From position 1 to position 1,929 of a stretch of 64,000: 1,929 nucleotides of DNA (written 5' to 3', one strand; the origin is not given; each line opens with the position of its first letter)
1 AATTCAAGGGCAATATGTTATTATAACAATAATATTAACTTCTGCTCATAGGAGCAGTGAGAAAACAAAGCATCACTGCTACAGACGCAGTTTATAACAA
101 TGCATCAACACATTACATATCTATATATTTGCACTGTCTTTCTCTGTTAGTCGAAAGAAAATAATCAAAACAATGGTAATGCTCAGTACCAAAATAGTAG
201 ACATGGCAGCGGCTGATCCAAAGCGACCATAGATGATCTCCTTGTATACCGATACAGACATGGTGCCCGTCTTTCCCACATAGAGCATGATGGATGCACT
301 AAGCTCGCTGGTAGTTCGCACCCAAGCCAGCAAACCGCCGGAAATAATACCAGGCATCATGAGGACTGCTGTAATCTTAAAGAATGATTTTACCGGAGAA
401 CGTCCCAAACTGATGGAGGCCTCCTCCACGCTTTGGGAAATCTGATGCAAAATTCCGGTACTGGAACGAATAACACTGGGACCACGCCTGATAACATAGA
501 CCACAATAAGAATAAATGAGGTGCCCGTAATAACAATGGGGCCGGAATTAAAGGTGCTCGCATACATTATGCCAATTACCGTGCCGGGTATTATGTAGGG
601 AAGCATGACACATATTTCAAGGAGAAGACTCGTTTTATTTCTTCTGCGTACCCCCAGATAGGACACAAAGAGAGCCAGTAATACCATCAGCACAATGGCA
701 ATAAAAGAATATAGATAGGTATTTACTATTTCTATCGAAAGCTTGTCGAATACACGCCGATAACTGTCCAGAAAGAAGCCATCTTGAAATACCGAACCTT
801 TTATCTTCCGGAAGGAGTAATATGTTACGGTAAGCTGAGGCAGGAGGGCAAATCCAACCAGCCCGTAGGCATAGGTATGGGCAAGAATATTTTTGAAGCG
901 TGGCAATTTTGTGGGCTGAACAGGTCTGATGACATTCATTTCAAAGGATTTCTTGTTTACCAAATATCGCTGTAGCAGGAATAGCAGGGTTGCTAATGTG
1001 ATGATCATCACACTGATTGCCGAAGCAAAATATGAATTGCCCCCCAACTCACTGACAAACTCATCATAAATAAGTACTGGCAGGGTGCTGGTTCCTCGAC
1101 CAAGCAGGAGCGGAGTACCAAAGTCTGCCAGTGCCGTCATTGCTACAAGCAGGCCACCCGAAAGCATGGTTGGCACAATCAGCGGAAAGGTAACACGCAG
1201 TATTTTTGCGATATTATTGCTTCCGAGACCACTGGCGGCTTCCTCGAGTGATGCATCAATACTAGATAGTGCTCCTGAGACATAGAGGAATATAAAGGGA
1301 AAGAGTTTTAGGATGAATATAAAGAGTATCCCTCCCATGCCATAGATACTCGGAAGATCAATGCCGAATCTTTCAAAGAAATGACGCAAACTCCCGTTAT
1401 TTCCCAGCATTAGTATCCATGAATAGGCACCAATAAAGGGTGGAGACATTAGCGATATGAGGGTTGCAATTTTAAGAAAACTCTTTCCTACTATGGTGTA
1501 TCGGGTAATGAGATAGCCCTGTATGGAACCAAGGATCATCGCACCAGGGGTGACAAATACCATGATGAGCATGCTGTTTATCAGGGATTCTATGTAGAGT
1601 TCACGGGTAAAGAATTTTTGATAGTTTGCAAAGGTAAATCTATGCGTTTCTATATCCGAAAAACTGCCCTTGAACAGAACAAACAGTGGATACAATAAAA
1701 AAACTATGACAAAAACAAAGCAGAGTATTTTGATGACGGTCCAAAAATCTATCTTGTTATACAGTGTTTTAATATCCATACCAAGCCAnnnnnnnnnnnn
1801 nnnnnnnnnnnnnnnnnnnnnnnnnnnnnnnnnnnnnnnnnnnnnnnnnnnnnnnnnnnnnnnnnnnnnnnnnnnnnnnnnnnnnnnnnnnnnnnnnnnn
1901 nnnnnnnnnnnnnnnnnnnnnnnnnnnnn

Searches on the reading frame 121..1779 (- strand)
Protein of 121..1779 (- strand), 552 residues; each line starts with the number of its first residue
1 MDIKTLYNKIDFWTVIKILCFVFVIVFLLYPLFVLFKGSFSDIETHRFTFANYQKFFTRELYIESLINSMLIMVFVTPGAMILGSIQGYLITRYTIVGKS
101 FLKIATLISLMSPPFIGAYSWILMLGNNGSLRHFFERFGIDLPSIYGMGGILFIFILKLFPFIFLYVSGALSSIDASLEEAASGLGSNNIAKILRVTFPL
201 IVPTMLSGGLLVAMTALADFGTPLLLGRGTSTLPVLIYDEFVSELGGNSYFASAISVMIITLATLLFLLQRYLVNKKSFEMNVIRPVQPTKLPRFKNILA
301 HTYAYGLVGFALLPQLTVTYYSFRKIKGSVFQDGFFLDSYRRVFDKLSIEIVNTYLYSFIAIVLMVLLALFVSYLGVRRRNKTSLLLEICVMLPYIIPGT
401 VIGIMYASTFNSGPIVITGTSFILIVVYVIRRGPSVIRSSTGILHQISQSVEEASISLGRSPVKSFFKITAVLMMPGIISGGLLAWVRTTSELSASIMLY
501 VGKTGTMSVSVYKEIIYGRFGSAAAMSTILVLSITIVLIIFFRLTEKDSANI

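Call 59: search_protein_families(library=pfam, proteins=[window:121-1779:-], max_evalue=0.001)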
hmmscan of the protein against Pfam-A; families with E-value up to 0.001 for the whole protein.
window:121-1779:- (552 aa): 1 family
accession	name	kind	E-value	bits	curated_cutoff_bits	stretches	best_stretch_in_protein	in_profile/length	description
PF00528.27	BPD_transp_1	-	3.5e-14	53.4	26.4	2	82-276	3-181/184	Binding-protein-dependent transport system inner membrane component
